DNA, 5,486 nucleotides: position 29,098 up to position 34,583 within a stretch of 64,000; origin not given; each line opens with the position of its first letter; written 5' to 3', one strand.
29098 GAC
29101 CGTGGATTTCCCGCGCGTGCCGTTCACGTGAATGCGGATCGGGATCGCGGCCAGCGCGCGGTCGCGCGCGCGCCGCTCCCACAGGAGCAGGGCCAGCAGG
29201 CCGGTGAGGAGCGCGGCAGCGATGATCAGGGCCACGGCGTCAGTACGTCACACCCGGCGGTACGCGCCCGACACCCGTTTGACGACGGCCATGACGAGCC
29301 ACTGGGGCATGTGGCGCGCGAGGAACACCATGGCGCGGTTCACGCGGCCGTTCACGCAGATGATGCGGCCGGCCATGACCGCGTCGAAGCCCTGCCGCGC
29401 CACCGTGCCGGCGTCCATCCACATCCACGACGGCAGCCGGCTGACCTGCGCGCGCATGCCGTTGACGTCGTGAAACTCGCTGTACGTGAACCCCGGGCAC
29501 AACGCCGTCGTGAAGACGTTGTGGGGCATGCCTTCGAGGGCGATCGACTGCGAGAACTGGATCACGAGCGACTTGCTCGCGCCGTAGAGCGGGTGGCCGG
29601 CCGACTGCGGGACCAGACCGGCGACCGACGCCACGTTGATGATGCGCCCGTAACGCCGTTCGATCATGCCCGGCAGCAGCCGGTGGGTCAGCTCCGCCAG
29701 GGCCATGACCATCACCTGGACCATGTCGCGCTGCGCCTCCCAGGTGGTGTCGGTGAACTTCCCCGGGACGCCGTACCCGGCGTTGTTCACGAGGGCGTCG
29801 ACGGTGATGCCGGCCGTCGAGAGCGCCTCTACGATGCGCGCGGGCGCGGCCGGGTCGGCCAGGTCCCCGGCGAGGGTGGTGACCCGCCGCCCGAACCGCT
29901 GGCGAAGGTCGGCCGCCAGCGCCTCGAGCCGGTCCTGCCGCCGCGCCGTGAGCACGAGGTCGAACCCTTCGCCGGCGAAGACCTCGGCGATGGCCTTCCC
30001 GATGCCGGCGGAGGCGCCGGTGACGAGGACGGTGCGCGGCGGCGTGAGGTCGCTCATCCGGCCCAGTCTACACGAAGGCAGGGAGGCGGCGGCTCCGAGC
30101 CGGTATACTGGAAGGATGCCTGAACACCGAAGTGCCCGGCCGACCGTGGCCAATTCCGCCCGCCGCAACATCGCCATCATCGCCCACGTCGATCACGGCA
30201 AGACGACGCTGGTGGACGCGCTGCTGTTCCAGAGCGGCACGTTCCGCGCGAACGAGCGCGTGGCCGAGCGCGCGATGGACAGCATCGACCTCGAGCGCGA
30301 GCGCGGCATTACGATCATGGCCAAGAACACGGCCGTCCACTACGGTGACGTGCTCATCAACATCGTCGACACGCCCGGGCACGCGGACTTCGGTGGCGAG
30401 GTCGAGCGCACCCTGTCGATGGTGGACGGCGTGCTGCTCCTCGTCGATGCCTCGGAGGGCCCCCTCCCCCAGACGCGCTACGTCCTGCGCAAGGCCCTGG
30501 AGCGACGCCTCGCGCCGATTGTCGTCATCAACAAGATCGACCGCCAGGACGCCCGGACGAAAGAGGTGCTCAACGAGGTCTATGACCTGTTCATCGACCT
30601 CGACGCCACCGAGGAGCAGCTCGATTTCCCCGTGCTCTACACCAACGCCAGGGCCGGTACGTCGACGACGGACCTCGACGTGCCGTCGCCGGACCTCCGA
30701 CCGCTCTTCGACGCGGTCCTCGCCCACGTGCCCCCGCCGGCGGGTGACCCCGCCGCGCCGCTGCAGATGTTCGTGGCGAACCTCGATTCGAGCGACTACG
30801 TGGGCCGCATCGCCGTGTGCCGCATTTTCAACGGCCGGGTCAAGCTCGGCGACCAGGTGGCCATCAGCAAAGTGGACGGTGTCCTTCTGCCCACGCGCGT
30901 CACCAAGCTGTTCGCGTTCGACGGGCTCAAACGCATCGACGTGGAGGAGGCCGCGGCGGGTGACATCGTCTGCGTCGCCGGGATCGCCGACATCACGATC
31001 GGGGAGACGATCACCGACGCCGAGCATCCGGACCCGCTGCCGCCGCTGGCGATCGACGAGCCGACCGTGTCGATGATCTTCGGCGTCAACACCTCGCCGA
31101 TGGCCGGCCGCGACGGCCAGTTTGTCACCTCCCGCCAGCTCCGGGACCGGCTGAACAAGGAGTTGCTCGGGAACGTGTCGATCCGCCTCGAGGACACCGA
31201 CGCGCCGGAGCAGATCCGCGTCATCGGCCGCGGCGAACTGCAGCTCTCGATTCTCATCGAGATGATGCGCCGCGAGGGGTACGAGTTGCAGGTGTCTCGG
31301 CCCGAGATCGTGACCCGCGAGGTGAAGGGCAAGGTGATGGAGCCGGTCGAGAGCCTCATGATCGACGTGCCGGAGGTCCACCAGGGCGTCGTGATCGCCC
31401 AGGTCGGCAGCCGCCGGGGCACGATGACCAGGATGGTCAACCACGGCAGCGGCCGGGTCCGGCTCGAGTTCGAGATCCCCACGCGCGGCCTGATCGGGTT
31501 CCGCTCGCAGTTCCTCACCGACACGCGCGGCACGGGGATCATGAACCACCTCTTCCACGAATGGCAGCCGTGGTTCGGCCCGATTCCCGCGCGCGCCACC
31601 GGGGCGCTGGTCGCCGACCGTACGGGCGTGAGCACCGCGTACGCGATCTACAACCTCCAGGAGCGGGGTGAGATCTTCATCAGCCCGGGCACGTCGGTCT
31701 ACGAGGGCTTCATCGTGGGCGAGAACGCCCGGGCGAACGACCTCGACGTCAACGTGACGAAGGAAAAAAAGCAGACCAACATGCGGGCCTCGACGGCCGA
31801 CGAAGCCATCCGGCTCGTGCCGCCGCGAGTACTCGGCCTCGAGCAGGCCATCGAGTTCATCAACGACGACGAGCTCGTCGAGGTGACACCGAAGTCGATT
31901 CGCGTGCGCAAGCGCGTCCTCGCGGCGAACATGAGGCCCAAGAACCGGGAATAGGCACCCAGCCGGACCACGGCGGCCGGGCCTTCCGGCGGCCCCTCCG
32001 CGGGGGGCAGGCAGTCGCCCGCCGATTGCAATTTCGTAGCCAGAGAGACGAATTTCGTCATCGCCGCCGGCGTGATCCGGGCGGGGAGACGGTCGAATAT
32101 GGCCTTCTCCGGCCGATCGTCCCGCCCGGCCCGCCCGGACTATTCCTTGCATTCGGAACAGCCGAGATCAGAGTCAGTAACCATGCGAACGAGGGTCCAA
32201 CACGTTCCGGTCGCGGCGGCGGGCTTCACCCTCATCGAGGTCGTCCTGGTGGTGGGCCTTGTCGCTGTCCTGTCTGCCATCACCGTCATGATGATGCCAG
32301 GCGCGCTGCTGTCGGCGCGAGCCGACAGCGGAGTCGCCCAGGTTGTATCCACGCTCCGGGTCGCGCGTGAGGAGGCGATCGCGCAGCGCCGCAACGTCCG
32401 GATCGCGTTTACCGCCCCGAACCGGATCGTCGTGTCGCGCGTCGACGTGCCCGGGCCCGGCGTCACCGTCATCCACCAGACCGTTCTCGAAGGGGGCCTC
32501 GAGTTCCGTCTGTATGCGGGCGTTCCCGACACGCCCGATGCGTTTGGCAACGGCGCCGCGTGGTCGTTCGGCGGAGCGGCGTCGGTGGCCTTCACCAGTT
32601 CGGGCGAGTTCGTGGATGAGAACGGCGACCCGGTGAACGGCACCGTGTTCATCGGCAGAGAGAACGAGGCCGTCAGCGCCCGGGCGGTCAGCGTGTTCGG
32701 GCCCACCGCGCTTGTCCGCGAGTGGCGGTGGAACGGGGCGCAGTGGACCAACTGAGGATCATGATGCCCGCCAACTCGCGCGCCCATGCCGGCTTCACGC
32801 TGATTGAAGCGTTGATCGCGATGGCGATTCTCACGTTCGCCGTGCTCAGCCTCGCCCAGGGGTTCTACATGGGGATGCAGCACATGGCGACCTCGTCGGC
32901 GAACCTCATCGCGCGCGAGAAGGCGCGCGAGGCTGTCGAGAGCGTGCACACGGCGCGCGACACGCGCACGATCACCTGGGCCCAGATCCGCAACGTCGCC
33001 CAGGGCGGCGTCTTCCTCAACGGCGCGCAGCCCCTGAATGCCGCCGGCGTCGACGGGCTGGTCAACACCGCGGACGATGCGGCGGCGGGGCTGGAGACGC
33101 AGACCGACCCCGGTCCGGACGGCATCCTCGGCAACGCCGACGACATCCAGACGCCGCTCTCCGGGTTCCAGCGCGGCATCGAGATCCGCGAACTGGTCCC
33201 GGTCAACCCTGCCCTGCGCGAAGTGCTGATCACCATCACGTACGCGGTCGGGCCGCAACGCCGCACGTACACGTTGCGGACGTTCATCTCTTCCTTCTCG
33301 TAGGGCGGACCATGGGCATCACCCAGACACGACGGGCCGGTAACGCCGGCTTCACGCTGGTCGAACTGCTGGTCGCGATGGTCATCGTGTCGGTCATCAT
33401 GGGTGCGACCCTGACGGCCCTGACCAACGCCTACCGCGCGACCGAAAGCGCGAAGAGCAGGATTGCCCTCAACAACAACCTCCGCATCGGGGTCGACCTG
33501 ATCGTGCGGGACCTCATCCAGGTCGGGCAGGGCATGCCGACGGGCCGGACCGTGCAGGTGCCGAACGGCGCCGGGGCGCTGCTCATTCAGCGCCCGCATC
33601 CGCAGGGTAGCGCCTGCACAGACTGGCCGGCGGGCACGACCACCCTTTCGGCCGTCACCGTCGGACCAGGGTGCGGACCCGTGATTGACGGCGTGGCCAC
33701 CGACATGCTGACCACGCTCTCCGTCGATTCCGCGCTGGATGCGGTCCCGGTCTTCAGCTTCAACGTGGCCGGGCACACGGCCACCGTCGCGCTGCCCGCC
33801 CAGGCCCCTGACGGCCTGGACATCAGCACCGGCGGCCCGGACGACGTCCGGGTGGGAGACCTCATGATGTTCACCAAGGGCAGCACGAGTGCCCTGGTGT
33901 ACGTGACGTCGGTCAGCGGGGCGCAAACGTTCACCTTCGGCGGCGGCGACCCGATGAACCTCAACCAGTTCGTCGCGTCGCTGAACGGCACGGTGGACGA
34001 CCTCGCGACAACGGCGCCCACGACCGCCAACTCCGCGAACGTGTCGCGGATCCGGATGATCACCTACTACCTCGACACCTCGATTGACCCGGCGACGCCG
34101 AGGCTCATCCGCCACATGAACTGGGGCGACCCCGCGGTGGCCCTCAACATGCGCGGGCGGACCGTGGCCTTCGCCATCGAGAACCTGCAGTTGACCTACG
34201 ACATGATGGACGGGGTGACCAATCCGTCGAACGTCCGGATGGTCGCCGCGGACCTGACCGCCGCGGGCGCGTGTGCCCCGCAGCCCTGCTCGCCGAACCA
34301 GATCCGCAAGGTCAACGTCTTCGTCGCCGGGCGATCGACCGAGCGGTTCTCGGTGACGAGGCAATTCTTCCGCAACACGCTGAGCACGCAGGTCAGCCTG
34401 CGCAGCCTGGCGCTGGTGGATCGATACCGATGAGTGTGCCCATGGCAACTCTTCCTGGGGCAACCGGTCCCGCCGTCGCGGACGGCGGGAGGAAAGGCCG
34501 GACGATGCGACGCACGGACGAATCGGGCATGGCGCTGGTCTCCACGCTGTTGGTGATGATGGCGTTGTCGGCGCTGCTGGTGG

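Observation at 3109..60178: Family of intergenic elements built from tandem heptamers that share the phase A-G-N-N-G-C-N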

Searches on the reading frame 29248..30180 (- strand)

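Call 58: search_protein_families(library=pfam, proteins=[window:29248-30180:-], max_evalue=0.00001)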
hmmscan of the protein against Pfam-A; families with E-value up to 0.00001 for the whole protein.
window:29248-30180:- (310 aa): 3 families
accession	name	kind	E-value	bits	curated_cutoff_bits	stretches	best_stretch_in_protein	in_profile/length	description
PF00106.31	adh_short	-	2.6e-45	154.8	26.6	1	50-236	2-186/195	short chain dehydrogenase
PF13561.12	adh_short_C2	-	9.9e-30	104.3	27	1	55-235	1-179/236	Enoyl-(Acyl carrier protein) reductase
PF08659.16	KR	-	2.6e-12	47.5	22.6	1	50-219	2-169/180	KR domain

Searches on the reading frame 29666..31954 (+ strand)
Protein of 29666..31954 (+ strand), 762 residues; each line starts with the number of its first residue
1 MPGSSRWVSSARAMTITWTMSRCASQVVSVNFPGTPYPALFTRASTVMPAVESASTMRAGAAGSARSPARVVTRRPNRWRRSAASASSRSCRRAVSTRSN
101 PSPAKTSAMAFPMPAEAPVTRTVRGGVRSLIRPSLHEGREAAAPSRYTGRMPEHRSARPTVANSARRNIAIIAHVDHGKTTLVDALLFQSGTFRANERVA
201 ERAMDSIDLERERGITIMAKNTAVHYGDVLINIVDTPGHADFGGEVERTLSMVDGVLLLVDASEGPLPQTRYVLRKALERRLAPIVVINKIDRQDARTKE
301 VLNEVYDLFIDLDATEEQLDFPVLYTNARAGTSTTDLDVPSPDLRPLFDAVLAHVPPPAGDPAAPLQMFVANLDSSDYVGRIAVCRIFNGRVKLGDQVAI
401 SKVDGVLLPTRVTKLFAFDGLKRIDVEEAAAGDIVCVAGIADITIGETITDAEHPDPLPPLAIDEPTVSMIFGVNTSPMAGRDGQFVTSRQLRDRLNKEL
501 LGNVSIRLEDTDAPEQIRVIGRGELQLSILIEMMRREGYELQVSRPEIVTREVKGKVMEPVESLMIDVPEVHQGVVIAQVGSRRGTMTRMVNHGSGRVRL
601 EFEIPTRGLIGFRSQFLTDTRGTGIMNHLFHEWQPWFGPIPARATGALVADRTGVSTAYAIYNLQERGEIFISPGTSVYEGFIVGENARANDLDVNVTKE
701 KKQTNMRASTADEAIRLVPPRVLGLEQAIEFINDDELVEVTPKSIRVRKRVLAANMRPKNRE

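Call 57: find_encoding_contigs(protein=window:29666-31954:+, flank=10000, max_places=2)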
Protein window:29666-31954:+ (762 aa): no gene with exactly this product is on record in the collection.
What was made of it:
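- Tried and rejected: The look-up of the BipA ORF failed because my start codon was wrong (call 57).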

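Call 58: search_protein_families(library=pfam, proteins=[window:29666-31954:+], max_evalue=0.00001)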
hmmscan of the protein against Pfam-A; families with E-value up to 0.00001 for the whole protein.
window:29666-31954:+ (762 aa): 5 families
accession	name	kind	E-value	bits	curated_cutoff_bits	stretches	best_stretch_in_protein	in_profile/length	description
PF00009.33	GTP_EFTU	-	4.1e-55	186.7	26.5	1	166-356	3-187/188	Elongation factor Tu GTP binding domain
PF21018.2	BipA_C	-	9.2e-47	157.8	23.8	1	645-753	1-109/110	TypA/BipA C-terminal domain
PF00679.30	EFG_C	-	7e-23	80.9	27.9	1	557-638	2-83/89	Elongation factor G C-terminus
PF03144.31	GTP_EFTU_D2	-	2e-14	54.2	30.3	1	380-450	1-73/73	Elongation factor Tu domain 2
PF22042.2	EF-G_D2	-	2e-10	41.1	27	1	367-451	3-83/84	Elongation factor G domain 2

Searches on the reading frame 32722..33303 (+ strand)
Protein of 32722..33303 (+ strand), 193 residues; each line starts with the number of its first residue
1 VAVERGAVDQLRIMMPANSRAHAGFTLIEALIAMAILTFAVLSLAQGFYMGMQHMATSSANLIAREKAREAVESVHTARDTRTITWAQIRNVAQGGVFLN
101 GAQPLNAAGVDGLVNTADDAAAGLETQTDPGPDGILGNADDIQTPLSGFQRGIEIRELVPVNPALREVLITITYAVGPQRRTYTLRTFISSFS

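Call 58: search_protein_families(library=pfam, proteins=[window:32722-33303:+], max_evalue=0.00001)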
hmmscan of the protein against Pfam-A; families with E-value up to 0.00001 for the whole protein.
window:32722-33303:+ (193 aa): 1 family
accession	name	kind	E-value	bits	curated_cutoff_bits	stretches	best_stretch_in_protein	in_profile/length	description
PF07963.17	N_methyl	-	1.3e-06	28.1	21.2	1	20-44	2-26/27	Prokaryotic N-terminal methylation motif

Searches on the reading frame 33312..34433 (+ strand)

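Call 59: search_protein_families(library=pfam, proteins=[window:33312-34433:+], max_evalue=0.00001)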
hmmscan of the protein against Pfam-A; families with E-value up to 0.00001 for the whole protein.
window:33312-34433:+ (373 aa): 1 family
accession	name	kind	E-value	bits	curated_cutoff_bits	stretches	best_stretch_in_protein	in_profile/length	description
PF07963.17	N_methyl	-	4.7e-08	32.7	21.2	1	10-33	3-26/27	Prokaryotic N-terminal methylation motif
